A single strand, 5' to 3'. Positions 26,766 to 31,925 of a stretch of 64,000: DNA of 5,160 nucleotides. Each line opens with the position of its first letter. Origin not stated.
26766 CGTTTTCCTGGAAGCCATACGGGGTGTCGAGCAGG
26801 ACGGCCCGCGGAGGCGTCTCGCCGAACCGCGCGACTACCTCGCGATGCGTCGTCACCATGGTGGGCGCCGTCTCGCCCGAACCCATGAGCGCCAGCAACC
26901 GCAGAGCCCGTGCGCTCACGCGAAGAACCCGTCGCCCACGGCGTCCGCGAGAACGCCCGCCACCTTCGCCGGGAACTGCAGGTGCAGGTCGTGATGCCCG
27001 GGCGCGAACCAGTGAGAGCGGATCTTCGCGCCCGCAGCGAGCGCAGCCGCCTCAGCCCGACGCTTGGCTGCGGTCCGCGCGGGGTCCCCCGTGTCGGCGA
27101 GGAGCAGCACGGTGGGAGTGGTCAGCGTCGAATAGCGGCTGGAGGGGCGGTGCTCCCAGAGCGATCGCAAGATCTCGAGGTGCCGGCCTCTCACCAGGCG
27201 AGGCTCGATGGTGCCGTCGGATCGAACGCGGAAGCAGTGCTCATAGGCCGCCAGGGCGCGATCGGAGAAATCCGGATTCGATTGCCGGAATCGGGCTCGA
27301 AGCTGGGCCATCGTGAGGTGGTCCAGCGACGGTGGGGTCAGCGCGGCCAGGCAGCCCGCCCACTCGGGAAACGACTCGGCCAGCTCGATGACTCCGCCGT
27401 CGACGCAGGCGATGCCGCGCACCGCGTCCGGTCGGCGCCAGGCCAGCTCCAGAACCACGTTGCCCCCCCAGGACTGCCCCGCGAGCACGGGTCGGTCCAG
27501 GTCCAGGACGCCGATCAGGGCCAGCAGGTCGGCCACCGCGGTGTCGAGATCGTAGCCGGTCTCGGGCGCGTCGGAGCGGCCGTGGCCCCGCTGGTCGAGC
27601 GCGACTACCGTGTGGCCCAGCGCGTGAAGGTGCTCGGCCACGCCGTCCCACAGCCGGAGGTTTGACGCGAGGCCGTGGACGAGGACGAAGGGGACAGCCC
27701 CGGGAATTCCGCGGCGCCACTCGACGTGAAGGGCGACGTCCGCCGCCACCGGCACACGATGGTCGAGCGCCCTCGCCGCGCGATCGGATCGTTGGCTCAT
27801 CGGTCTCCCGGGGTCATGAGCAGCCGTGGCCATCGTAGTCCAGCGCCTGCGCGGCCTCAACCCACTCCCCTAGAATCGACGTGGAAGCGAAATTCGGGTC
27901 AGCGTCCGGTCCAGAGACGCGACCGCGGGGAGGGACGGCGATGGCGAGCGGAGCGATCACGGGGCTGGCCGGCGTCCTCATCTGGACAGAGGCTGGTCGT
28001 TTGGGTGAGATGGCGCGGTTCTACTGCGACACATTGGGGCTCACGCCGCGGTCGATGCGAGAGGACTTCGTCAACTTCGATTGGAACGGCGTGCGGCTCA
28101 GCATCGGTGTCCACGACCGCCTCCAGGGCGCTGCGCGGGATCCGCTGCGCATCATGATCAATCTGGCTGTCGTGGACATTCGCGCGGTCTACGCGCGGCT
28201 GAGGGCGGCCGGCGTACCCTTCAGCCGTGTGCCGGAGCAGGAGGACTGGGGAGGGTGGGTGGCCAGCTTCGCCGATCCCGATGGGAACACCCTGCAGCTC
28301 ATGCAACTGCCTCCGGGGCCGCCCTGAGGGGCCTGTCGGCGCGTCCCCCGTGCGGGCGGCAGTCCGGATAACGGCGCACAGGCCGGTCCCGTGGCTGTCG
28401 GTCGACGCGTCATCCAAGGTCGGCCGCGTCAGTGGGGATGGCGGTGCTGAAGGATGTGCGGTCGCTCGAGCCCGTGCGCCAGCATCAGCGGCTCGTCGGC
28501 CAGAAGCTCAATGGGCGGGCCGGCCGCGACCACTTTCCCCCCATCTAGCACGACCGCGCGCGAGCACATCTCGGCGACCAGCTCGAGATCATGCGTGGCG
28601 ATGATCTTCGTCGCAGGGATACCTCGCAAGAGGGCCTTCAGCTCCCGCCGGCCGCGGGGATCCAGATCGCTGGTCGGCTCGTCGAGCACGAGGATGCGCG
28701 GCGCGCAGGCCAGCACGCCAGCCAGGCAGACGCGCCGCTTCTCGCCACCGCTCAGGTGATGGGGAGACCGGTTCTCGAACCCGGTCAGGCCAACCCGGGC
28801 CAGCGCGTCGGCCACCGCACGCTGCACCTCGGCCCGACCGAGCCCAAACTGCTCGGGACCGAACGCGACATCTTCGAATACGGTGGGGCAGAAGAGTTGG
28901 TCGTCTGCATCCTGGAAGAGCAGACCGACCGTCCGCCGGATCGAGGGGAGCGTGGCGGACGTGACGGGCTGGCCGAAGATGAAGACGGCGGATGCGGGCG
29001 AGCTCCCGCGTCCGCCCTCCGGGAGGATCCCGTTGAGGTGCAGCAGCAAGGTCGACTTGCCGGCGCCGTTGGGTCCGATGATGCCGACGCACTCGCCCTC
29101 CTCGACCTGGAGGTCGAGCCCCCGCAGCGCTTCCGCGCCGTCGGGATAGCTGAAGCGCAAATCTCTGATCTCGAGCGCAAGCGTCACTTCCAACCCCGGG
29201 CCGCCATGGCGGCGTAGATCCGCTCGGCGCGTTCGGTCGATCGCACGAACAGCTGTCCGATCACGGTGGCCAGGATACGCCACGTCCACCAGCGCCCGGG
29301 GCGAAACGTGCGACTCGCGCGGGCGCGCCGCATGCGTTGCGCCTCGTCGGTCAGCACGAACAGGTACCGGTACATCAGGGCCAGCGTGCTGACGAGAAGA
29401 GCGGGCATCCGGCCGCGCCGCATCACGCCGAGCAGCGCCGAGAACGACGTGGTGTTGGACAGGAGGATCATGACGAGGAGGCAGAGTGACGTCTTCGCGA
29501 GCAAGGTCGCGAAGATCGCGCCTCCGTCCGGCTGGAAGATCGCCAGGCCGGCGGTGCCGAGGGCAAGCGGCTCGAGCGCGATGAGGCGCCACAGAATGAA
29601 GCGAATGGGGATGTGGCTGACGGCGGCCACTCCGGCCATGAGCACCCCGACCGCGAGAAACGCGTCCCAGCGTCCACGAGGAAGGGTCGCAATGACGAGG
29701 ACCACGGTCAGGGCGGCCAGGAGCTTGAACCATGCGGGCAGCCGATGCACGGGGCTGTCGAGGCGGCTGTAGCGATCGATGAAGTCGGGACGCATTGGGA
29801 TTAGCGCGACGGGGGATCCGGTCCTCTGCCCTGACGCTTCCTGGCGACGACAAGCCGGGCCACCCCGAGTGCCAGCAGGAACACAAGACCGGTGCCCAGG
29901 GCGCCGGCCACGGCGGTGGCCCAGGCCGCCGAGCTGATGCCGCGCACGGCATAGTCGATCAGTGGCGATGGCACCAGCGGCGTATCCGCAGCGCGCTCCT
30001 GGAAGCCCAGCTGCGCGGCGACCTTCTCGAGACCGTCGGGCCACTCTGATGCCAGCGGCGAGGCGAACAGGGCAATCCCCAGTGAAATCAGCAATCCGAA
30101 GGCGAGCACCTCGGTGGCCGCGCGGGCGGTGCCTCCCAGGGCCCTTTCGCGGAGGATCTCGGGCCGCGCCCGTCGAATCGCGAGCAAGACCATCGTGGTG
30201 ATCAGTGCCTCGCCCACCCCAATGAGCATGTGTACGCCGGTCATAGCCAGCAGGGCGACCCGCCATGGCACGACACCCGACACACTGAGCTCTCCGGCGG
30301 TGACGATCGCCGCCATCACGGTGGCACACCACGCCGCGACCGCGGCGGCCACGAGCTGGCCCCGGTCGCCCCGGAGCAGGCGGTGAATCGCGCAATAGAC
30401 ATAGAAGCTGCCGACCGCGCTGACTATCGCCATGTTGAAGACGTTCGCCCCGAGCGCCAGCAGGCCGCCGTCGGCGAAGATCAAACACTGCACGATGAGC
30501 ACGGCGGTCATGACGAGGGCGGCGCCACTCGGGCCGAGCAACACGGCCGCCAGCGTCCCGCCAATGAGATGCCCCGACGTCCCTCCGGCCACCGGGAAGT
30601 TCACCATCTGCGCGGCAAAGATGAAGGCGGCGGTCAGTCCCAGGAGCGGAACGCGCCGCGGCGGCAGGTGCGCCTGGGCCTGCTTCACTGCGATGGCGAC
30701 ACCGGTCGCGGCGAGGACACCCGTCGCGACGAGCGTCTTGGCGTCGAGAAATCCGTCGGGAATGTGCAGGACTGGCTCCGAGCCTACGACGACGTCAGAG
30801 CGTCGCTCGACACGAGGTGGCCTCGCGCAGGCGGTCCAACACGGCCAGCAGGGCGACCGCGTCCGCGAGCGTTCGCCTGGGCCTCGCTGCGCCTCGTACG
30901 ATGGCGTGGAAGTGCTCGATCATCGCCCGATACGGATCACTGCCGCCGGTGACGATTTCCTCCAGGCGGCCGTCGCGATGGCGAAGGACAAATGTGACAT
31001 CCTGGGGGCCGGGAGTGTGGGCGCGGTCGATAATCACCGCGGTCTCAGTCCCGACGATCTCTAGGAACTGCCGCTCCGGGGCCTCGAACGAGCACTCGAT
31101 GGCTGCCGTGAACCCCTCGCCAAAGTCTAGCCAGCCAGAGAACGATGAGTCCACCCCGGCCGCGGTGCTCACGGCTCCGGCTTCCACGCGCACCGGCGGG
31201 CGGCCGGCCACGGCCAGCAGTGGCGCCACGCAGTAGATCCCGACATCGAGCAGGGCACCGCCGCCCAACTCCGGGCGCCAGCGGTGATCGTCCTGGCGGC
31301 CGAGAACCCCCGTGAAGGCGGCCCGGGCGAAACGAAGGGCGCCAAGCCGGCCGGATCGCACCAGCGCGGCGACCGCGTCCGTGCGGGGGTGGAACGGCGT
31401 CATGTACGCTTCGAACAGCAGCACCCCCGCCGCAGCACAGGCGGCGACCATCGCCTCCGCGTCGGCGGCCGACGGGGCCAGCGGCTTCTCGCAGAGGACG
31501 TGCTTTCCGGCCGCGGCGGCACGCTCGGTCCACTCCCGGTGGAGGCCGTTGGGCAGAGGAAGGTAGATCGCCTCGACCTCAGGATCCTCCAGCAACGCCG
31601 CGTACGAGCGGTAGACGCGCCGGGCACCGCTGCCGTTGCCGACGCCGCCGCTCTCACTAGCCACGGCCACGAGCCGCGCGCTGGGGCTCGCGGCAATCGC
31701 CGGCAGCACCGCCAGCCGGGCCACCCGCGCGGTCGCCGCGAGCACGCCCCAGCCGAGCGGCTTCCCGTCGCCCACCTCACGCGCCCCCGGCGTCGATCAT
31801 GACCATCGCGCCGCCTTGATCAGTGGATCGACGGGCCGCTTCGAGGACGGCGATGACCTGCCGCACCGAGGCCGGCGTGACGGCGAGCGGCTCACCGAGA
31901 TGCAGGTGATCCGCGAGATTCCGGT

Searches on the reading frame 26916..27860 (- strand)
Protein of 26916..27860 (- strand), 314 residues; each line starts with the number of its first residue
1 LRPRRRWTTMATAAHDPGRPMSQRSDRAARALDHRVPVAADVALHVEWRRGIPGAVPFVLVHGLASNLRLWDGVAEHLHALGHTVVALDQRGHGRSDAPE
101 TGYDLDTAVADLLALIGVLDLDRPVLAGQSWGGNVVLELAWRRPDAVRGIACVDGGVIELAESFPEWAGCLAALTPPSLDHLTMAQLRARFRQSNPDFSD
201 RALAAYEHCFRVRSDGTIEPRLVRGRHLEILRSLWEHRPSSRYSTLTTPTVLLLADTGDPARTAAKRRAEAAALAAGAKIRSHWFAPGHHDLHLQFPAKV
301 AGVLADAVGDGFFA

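Call 45: search_protein_families(library=pfam, proteins=[window:26916-27860:-])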
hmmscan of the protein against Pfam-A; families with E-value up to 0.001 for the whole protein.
window:26916-27860:- (314 aa): 3 families
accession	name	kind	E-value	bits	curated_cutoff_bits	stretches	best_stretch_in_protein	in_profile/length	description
PF00561.26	Abhydrolase_1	-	3.5e-23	83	25.8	1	57-181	2-137/245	alpha/beta hydrolase fold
PF12146.15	Hydrolase_4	-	2.9e-18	66.5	27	1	59-293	8-235/239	Serine aminopeptidase, S33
PF12697.13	Abhydrolase_6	-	4.5e-18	67.1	26.3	1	58-301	1-215/217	Alpha/beta hydrolase family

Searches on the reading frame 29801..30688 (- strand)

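Call 45: search_protein_families(library=pfam, proteins=[window:29801-30688:-])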
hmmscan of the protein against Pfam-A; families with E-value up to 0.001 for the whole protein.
window:29801-30688:- (295 aa): 2 families
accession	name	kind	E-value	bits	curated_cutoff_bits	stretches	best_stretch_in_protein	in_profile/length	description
PF01891.21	CbiM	-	3.2e-49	168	23.1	1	10-178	35-205/205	Cobalt uptake substrate-specific transmembrane region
PF13190.11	PDGLE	-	4e-15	55.9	27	1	193-280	2-100/102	PDGLE domain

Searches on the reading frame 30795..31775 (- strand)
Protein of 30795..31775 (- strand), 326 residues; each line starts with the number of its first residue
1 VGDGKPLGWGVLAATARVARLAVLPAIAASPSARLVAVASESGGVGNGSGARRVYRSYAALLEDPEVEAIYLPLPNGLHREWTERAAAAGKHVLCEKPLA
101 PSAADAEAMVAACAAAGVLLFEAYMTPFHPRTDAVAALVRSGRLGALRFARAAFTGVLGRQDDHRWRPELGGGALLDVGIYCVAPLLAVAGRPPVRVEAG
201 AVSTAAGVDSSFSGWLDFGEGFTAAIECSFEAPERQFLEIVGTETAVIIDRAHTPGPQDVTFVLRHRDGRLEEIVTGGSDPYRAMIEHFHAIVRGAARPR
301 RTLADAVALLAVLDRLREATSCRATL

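Call 45: search_protein_families(library=pfam, proteins=[window:30795-31775:-])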
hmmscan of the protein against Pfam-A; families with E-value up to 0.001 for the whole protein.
window:30795-31775:- (326 aa): 3 families
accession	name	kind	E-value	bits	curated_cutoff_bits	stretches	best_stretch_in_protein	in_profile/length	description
PF22725.1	GFO_IDH_MocA_C3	-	5.5e-21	75.3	27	1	134-245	3-121/124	GFO/IDH/MocA C-terminal domain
PF01408.29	GFO_IDH_MocA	-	2.4e-18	67.4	24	1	47-123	44-119/120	Oxidoreductase family, NAD-binding Rossmann fold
PF02894.22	GFO_IDH_MocA_C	-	1e-06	29.2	22.9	1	138-320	3-210/218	Oxidoreductase family, C-terminal alpha/beta domain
